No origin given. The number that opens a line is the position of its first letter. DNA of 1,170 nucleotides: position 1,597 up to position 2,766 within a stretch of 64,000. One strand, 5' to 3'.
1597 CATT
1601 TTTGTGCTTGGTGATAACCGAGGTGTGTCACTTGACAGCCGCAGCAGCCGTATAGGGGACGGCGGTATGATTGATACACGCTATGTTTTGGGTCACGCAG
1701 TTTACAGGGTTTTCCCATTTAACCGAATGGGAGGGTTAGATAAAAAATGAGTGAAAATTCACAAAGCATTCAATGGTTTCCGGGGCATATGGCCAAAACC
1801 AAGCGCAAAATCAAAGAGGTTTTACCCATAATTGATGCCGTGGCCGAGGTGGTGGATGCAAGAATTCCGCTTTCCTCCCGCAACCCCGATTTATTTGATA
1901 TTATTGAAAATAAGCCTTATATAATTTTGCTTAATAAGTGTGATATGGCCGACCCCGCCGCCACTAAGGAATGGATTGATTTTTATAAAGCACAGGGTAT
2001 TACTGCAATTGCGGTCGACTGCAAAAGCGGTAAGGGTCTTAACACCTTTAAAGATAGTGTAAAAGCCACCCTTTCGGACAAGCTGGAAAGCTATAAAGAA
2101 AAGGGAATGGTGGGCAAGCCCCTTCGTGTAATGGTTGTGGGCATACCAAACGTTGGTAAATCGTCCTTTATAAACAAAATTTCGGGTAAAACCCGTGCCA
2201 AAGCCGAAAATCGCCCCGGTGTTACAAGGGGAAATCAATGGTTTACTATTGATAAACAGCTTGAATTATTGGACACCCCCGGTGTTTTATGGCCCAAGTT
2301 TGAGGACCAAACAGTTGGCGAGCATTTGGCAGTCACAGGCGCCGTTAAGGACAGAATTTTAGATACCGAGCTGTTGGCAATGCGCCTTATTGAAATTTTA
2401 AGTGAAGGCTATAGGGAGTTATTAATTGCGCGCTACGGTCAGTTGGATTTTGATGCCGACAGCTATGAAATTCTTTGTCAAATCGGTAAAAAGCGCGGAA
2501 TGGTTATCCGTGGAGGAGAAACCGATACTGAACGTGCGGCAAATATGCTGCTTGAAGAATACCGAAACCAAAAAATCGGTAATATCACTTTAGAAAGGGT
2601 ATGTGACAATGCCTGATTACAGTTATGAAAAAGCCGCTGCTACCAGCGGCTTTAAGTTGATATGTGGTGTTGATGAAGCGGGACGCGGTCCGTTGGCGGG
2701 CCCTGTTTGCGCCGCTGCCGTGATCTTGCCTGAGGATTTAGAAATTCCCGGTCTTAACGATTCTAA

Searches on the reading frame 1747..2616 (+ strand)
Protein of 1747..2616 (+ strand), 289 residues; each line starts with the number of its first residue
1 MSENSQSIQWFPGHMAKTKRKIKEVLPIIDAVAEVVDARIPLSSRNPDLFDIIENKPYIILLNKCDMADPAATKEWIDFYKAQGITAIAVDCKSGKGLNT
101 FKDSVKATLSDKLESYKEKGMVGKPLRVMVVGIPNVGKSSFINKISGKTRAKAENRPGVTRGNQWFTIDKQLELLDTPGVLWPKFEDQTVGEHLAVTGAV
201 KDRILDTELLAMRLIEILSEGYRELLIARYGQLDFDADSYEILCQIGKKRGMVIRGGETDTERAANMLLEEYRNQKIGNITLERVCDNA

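Call 96: find_encoding_contigs(protein=window:1747-2616:+, flank=10000, max_places=6)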
Protein window:1747-2616:+ (289 aa): 23 contigs read that carry it; 6 places shown.
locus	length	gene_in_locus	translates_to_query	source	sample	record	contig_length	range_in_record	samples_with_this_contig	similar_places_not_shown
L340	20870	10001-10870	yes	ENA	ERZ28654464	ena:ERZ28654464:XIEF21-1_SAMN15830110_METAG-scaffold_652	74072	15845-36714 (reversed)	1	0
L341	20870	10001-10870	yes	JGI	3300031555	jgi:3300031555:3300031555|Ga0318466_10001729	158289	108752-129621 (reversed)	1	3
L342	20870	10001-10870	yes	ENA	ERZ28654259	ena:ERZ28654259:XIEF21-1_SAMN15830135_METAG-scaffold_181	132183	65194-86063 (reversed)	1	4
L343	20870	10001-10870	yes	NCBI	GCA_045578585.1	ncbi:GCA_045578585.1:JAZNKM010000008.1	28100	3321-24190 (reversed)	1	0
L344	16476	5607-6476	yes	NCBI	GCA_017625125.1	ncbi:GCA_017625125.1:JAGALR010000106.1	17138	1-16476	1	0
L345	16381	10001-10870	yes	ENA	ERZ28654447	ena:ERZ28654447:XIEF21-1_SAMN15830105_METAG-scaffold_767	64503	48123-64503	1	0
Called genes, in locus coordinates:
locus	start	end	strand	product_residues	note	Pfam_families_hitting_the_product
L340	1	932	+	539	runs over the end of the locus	PF01381:HTH_3, PF12844:HTH_19, PF13443:HTH_26 (faint), PF13560:HTH_31, PF02878:PGM_PMM_I, PF02879:PGM_PMM_II, PF02880:PGM_PMM_III, PF00408:PGM_PMM_IV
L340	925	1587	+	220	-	PF25084:LbH_EIF2B, PF00132:Hexapep, PF25087:GMPPB_C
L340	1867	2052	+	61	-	PF06107:DUF951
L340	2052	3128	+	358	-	PF03462:PCRF, PF00472:RF-1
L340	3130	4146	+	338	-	PF01300:Sua5_yciO_yrdC, PF03481:Sua5_C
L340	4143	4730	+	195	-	PF01121:CoaE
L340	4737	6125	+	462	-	PF02127:Peptidase_M18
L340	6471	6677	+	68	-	PF07866:DUF1653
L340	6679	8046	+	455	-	PF01554:MatE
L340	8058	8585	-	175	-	-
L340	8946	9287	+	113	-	PF01245:Ribosomal_L19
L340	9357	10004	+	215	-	PF10502:Peptidase_S26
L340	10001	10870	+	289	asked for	PF03193:RsgA_GTPase (weak), PF01926:MMR_HSR1, PF02421:FeoB_N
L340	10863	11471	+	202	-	PF01351:RNase_HII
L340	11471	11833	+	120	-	PF08378:NERD (weak), PF01870:Hjc (weak), PF02021:UPF0102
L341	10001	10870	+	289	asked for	PF03193:RsgA_GTPase (weak), PF01926:MMR_HSR1, PF02421:FeoB_N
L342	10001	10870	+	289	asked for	PF03193:RsgA_GTPase (weak), PF01926:MMR_HSR1, PF02421:FeoB_N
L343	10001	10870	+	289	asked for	PF03193:RsgA_GTPase (weak), PF01926:MMR_HSR1, PF02421:FeoB_N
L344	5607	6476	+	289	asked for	PF03193:RsgA_GTPase (weak), PF01926:MMR_HSR1, PF02421:FeoB_N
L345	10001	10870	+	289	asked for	PF03193:RsgA_GTPase (weak), PF01926:MMR_HSR1, PF02421:FeoB_N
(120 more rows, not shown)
